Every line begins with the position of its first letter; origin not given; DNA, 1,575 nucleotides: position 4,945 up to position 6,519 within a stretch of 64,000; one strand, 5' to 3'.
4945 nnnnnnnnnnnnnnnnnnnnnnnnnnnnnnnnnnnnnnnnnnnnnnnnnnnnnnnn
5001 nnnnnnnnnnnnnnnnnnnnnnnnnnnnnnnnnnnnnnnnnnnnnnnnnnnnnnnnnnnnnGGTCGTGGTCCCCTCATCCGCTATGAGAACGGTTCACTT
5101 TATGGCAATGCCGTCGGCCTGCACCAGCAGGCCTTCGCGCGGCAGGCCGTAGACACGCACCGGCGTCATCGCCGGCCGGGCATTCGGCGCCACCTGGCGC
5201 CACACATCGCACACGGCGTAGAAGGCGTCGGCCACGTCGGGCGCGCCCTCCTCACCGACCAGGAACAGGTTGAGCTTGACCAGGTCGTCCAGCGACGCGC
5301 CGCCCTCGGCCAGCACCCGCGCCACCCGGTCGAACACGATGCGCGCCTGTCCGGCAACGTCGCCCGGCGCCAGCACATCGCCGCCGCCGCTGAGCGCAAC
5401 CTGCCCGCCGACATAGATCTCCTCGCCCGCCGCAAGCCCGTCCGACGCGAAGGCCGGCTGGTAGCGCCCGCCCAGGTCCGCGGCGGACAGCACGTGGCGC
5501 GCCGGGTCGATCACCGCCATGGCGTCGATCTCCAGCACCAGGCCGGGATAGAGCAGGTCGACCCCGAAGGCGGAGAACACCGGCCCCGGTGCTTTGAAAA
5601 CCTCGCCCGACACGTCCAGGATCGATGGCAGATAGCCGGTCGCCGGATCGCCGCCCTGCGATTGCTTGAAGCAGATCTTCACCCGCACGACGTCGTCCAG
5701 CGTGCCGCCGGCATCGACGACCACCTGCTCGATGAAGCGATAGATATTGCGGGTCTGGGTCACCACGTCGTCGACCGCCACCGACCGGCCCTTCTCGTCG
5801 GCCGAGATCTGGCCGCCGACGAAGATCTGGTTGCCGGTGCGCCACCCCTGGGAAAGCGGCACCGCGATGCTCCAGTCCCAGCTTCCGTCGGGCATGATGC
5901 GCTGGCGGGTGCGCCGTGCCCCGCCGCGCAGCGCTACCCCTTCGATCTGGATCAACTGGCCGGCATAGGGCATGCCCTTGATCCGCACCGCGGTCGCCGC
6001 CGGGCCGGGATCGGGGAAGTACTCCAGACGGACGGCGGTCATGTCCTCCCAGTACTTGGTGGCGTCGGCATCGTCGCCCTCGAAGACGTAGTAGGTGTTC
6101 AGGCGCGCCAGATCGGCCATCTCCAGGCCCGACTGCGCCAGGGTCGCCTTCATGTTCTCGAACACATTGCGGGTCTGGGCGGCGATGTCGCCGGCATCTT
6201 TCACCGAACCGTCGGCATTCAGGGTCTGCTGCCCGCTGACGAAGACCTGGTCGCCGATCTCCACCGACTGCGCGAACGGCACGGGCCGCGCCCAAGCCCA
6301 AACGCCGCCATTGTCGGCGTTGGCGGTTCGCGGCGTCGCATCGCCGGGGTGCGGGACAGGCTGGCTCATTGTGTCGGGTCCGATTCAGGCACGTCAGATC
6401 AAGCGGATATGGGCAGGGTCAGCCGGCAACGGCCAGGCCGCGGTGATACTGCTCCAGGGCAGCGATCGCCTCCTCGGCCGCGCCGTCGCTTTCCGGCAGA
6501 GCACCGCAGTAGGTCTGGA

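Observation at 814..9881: Eleven-gene cluster fusing a TmoABCDE-order diiron monooxygenase to a Ni-chaperone-serviced heteromeric ureohydrolase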

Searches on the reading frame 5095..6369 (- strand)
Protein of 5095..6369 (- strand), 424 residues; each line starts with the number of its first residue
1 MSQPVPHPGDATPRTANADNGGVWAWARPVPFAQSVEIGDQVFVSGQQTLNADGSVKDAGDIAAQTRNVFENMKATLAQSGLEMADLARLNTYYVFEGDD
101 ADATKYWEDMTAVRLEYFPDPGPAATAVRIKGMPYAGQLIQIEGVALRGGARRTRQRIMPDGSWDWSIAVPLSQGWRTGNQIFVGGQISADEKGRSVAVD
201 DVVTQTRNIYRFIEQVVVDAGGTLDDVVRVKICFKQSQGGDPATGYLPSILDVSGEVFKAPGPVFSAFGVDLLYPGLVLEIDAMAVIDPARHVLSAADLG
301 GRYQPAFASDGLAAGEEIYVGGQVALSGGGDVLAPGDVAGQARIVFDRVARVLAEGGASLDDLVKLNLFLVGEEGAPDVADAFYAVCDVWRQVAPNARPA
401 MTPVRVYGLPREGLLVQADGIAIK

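Call 3: search_protein_families(library=pfam, proteins=[window:5095-6369:-], max_evalue=0.01)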
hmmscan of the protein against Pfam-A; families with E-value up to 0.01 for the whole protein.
window:5095-6369:- (424 aa): 1 family
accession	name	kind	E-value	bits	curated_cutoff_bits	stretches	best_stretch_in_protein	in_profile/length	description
PF01042.26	Ribonuc_L-PSP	-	3.5e-47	159.8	27.3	3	30-146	9-119/121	Endoribonuclease L-PSP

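Call 7: search_protein_families(library=ncbifam, proteins=[window:5095-6369:-], max_evalue=0.001)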
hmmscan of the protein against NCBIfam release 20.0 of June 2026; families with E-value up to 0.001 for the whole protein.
window:5095-6369:- (424 aa): 3 families
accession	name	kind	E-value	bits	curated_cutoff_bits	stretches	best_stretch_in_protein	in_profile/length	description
TIGR00004.1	TIGR00004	subfamily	1.5e-38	131.8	106.25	3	31-147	15-124/125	Rid family detoxifying hydrolase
TIGR03610.1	RutC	equivalog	2.4e-28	98.8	169.1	3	31-146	17-124/127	pyrimidine utilization protein C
NF008490.0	PRK11401.1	equivalog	2.6e-15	56.4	222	1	31-95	16-79/129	enamine/imine deaminase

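Call 25: find_homologous_proteins(query=window:5095-6369:-, max_evalue=1e-20)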
Query window:5095-6369:- (424 aa): 411 proteins with E <= 1e-20 among 8000 candidates; the best 120 are listed.
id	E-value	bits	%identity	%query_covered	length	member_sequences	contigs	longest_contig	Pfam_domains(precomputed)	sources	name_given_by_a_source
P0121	4.9e-279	943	100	100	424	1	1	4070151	PF01042.27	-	-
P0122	3.9e-190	650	70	97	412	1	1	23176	PF01042.27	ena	-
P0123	5.6e-190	650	71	97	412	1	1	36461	PF01042.27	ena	-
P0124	7.9e-190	649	75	96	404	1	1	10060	PF01042.27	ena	-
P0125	5.0e-189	647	72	97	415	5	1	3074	PF01042.27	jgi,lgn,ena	-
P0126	8.0e-184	629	70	97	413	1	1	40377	PF01042.27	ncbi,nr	ncbi:MAG: hypothetical protein GY791_16915 [Alphaproteobacteria bacterium]|nr:hypothetical protein [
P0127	5.0e-180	617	69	96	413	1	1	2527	PF01042.27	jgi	-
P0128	3.6e-177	608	67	96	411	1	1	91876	PF01042.27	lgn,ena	-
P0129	2.0e-175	602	66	96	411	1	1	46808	PF01042.27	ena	-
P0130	5.5e-173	594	67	95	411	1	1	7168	PF01042.27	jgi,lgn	jgi:enamine deaminase RidA (YjgF/YER057c/UK114 family)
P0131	1.1e-171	590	65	99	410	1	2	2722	PF01042.27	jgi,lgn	jgi:enamine deaminase RidA (YjgF/YER057c/UK114 family)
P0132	1.3e-171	589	64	97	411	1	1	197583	PF01042.27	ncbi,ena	-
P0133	6.2e-171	587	64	97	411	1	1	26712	PF01042.27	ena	-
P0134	7.2e-171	587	64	97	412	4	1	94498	PF01042.27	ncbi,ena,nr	ncbi:MAG: Rid family hydrolase [Gammaproteobacteria bacterium]|nr:Rid family hydrolase [Gammaproteob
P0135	1.4e-169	583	65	95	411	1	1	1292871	PF01042.27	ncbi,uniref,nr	ncbi:Rid family hydrolase [Sneathiella litorea]|uniref:Enamine deaminase RidA, house cleaning of rea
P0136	9.5e-167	573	65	95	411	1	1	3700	PF01042.27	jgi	-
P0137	1.0e-166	573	65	95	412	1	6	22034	PF01042.27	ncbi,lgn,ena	-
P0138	4.9e-166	571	64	95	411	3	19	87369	PF01042.27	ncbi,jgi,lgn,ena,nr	ncbi:MAG: hypothetical protein HOC63_12265 [Rhodospirillales bacterium]|jgi:enamine deaminase RidA (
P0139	4.5e-165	568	63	95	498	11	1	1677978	PF01042.27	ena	-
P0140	6.2e-165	567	64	95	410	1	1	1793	PF01042.27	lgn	-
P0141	1.5e-164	566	64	96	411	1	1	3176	PF01042.27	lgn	-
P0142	6.8e-164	564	65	94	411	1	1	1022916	PF01042.27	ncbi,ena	-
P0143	7.0e-164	564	63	95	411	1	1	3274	PF01042.27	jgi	jgi:enamine deaminase RidA (YjgF/YER057c/UK114 family)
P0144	3.3e-163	562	65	96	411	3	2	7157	PF01042.27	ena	-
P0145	3.8e-163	561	62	96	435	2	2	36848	PF01042.27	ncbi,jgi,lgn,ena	-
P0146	4.9e-163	561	63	96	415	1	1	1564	PF01042.27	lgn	-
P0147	5.8e-163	561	64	96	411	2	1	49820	PF01042.27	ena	-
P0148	5.9e-162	557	60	97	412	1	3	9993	PF01042.27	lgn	-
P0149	7.6e-162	557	62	97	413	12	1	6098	PF01042.27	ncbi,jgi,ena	-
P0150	2.2e-161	556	63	95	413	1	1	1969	PF01042.27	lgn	-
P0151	5.1e-161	554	63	95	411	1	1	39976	PF01042.27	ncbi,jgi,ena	ncbi:RidA family protein [Pseudomonadota bacterium]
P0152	5.3e-161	554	64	95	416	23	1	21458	PF01042.27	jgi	-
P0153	9.5e-161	553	60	97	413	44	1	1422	PF01042.27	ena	-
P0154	1.8e-160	553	64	95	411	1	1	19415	PF01042.27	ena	-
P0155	4.7e-160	551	64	95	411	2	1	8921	PF01042.27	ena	-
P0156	7.4e-160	551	63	95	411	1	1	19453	PF01042.27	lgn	-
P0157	7.8e-160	550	63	96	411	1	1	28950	PF01042.27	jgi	-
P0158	1.0e-159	550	63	95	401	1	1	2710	PF01042.27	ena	-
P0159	1.4e-159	550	63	96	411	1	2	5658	PF01042.27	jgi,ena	-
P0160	1.4e-159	550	63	95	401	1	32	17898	PF01042.27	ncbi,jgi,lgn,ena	-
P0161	1.5e-159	550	63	95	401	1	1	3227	PF01042.27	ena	-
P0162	1.7e-159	549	60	97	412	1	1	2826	PF01042.27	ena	-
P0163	4.8e-159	548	63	95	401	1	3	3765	PF01042.27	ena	-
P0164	5.3e-159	548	63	95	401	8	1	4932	PF01042.27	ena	-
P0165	6.2e-159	547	60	97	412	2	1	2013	PF01042.27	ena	-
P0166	6.5e-159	547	61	97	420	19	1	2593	PF01042.27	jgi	-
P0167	8.6e-159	547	60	97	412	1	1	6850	PF01042.27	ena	-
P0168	9.6e-159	547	63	96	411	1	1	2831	PF01042.27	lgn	-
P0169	1.0e-158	547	60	97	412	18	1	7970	PF01042.27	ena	-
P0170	1.6e-158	546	61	95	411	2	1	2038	PF01042.27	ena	-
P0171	1.6e-158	546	60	97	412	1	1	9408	PF01042.27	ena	-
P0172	1.6e-158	546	64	95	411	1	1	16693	PF01042.27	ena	-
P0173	2.2e-158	546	61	95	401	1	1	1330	PF01042.27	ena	-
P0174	2.3e-158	546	62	95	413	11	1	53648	PF01042.27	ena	-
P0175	2.9e-158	545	61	95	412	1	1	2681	PF01042.27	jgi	-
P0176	3.8e-158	545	64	95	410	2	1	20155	PF01042.27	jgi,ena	-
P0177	3.9e-158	545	61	96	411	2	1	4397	PF01042.27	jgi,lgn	-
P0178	4.2e-158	545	62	96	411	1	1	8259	PF01042.27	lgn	-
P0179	5.6e-158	544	63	95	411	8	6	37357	PF01042.27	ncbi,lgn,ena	-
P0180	8.0e-158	544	60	97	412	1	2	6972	PF01042.27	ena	-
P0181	8.7e-158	544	60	97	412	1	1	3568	PF01042.27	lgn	-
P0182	1.1e-157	543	61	95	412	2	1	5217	PF01042.27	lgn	-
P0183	2.2e-157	542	60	94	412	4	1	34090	PF01042.27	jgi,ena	-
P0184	2.6e-157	542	62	97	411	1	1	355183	PF01042.27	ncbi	-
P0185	2.8e-157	542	60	97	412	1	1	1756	PF01042.27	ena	-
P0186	2.9e-157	542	62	95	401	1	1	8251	PF01042.27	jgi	-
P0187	4.0e-157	542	62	95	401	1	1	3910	PF01042.27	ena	-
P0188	6.4e-157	541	60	95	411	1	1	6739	PF01042.27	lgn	-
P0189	8.0e-157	541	62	95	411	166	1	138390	PF01042.27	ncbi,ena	-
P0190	1.3e-156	540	61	95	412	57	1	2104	PF01042.27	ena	-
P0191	1.3e-156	540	60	97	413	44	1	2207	PF01042.27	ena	-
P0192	1.8e-156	539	61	95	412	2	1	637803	PF01042.27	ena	-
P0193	3.4e-156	538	62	95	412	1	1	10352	PF01042.27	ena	-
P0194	4.3e-156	538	60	97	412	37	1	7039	PF01042.27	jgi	jgi:enamine deaminase RidA (YjgF/YER057c/UK114 family)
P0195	4.4e-156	538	59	96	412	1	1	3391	PF01042.27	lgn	-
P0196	7.0e-156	537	60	95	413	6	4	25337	PF01042.27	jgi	-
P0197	1.3e-155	537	62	95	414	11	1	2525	PF01042.27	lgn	-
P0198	2.4e-155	536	62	95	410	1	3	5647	PF01042.27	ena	-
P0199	4.7e-155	535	61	95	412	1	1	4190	PF01042.27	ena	-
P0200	5.4e-155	534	60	95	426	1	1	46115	PF01042.27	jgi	jgi:enamine deaminase RidA (YjgF/YER057c/UK114 family)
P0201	8.1e-155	534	63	95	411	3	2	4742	PF01042.27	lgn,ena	-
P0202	8.2e-155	534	61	95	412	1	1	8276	PF01042.27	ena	-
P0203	1.9e-154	533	60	95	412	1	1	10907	PF01042.27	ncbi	-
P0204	2.3e-154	532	58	97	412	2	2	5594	PF01042.27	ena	-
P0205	2.6e-154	532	59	97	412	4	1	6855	PF01042.27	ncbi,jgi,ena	-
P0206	3.6e-154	532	60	95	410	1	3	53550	PF01042.27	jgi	jgi:enamine deaminase RidA (YjgF/YER057c/UK114 family)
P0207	4.4e-154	532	59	96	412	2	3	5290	PF01042.27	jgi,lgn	jgi:enamine deaminase RidA (YjgF/YER057c/UK114 family)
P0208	5.1e-154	531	58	97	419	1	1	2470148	PF01042.27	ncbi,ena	-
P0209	1.1e-153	530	58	95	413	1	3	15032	PF01042.27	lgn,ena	-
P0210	1.1e-153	530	61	95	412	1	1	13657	PF01042.27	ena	-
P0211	1.5e-153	530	58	97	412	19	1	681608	PF01042.27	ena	-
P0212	1.6e-153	530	59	95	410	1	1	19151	PF01042.27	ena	-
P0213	1.6e-153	530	58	97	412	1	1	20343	PF01042.27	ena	-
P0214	5.5e-153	528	61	95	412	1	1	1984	PF01042.27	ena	-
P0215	7.3e-153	527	61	95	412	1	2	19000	PF01042.27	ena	-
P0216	1.2e-152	527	59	95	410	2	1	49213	PF01042.27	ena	-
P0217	2.2e-152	526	60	95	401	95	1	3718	PF01042.27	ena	-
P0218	3.4e-152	525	57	97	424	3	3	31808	PF01042.27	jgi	jgi:enamine deaminase RidA (YjgF/YER057c/UK114 family)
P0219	4.9e-152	525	59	96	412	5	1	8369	PF01042.27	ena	-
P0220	5.4e-152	525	59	95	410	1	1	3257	PF01042.27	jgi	jgi:enamine deaminase RidA (YjgF/YER057c/UK114 family)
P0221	5.5e-152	525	60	95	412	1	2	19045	PF01042.27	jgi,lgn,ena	-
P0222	5.6e-152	525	60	95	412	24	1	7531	PF01042.27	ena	-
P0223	5.6e-152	525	60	95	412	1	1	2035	PF01042.27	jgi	jgi:enamine deaminase RidA (YjgF/YER057c/UK114 family)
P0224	6.0e-152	524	59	96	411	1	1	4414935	PF01042.27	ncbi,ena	-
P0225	6.1e-152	524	60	96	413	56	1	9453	PF01042.27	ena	-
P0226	7.4e-152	524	60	95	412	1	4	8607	PF01042.27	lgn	-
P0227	7.7e-152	524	58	95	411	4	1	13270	PF01042.27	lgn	-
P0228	1.3e-151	523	59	96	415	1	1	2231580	PF01042.27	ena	-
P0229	1.7e-151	523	58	97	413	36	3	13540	PF01042.27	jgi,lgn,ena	-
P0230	1.9e-151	523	60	95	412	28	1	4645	PF01042.27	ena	-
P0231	2.6e-151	522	60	99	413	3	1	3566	PF01042.27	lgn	-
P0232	2.8e-151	522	60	95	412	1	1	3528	PF01042.27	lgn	-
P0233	3.0e-151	522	59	95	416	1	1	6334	PF01042.27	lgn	-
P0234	3.2e-151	522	58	97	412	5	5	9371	PF01042.27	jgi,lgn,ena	jgi:enamine deaminase RidA (YjgF/YER057c/UK114 family)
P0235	3.5e-151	522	59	96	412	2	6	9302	PF01042.27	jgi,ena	-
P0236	7.2e-151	521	58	97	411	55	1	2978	PF01042.27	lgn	-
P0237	9.6e-151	520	58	97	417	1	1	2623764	PF01042.27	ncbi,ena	-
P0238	1.2e-150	520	59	95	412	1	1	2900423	PF01042.27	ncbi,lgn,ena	-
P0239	1.8e-150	520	59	97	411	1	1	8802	PF01042.27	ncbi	-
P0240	2.8e-150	519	58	95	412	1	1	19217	PF01042.27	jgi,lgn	jgi:enamine deaminase RidA (YjgF/YER057c/UK114 family)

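Call 26: find_encoding_contigs(protein=P0135, flank=10000, max_places=2)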
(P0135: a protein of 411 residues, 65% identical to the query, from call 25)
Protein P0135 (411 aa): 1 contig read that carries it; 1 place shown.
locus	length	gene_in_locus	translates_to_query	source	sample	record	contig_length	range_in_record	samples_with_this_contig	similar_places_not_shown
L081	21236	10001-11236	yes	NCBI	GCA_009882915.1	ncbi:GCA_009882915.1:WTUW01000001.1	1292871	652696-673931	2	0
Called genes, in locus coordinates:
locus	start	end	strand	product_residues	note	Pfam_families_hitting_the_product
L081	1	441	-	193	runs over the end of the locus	-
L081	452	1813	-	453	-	PF13356:Arm-DNA-bind_3, PF14659:Phage_int_SAM_3, PF22022:Phage_int_M (faint), PF00589:Phage_integrase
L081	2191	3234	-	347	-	PF13379:NMT1_2 (weak), PF09084:NMT1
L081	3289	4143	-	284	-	PF00005:ABC_tran, PF13304:AAA_21 (faint)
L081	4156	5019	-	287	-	PF00528:BPD_transp_1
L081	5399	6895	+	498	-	PF02332:Phenol_Hydrox, PF04945:YHS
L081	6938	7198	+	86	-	PF06234:TmoB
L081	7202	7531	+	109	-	PF00355:Rieske, PF13806:Rieske_2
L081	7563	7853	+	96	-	PF02406:MmoB_DmpM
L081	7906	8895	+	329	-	PF02332:Phenol_Hydrox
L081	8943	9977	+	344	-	PF00111:Fer2, PF00970:FAD_binding_6, PF00175:NAD_binding_1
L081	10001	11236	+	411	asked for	PF01042:Ribonuc_L-PSP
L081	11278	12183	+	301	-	PF01522:Polysacc_deac_1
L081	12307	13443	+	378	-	PF04389:Peptidase_M28, PF01546:Peptidase_M20, PF07687:M20_dimer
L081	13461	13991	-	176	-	PF13404:HTH_AsnC-type, PF13412:HTH_24, PF01037:AsnC_trans_reg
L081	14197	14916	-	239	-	PF00589:Phage_integrase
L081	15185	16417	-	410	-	PF25917:BSH_RND (weak)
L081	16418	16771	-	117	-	-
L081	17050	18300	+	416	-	PF01266:DAO, PF13450:NAD_binding_8 (weak)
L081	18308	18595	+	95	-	PF04267:SoxD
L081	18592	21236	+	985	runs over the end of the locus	PF13510:Fer2_4, PF12831:FAD_oxidored (weak), PF17806:SO_alpha_A3, PF01571:GCV_T, PF08669:GCV_T_C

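Call 27: find_encoding_contigs(protein=P0224, flank=10000, max_places=2)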
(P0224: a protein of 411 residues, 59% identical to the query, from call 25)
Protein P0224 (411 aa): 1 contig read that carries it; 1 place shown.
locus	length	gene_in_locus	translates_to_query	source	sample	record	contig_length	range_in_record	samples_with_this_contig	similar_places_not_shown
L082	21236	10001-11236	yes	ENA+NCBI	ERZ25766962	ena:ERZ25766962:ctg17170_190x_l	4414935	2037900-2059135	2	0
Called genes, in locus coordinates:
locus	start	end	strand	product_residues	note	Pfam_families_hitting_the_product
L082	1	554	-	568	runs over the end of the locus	-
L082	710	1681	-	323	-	PF06325:PrmA, PF13847:Methyltransf_31, PF08241:Methyltransf_11 (faint), PF08242:Methyltransf_12 (weak), PF13649:Methyltransf_25, PF17286:PRMT5_C, PF22528:PRMT_C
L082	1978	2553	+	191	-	PF08937:ThsB_TIR (weak)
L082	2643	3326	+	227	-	PF00027:cNMP_binding, PF13545:HTH_Crp_2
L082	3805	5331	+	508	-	PF00083:Sugar_tr (weak), PF07690:MFS_1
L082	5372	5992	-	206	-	PF13412:HTH_24, PF01047:MarR (weak), PF08279:HTH_11 (weak), PF13404:HTH_AsnC-type, PF01037:AsnC_trans_reg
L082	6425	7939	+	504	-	PF02332:Phenol_Hydrox, PF04945:YHS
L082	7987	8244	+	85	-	PF06234:TmoB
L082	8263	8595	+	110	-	PF00355:Rieske, PF13806:Rieske_2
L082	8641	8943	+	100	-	PF02406:MmoB_DmpM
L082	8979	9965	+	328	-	PF02332:Phenol_Hydrox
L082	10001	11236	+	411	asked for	PF01042:Ribonuc_L-PSP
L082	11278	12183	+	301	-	PF01522:Polysacc_deac_1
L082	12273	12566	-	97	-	-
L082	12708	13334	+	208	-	PF02493:MORN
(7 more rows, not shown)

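Call 29: find_related_loci(query=A2, collection=metagenome_contigs, flank=10000)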
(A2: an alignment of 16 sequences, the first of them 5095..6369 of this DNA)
Query A2 (424 aa) in metagenome_contigs; peptide patterns used: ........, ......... (x = any residue, [..] = any of these).
600 stretches matched a pattern (row limit reached: there are more); 134 encode a relative of the query (tblastn E <= 1e-3); the best 80 are kept; 80 distinct loci.
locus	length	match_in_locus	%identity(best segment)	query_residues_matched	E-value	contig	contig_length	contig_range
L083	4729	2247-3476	71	14-424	0e+0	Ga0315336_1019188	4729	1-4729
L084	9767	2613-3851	64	11-424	3e-177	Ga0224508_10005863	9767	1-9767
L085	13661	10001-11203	64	22-424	5e-172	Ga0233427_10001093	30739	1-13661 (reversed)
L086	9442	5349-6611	61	6-424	2e-167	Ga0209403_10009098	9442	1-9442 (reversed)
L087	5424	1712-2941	62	14-424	1e-169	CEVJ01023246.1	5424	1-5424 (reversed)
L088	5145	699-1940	61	22-424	2e-168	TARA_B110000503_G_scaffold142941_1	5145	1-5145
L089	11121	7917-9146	60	14-424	2e-165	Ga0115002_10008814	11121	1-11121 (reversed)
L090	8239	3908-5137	61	14-424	3e-165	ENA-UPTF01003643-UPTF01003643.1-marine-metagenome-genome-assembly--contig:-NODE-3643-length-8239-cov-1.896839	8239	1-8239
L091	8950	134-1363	60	14-424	2e-164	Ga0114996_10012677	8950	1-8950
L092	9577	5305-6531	62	9-424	4e-164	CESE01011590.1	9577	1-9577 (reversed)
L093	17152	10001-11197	63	24-424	4e-164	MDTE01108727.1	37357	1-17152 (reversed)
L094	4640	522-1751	60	22-424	8e-168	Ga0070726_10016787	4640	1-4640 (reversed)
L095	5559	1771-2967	62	24-424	9e-166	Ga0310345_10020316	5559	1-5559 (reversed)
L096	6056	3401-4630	60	22-424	4e-165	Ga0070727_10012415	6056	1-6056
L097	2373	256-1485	61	22-424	7e-175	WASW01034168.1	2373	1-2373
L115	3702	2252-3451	58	22-424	9e-155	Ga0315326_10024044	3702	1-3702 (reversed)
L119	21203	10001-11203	56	22-424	4e-147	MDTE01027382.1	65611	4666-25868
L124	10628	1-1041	61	22-424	3e-137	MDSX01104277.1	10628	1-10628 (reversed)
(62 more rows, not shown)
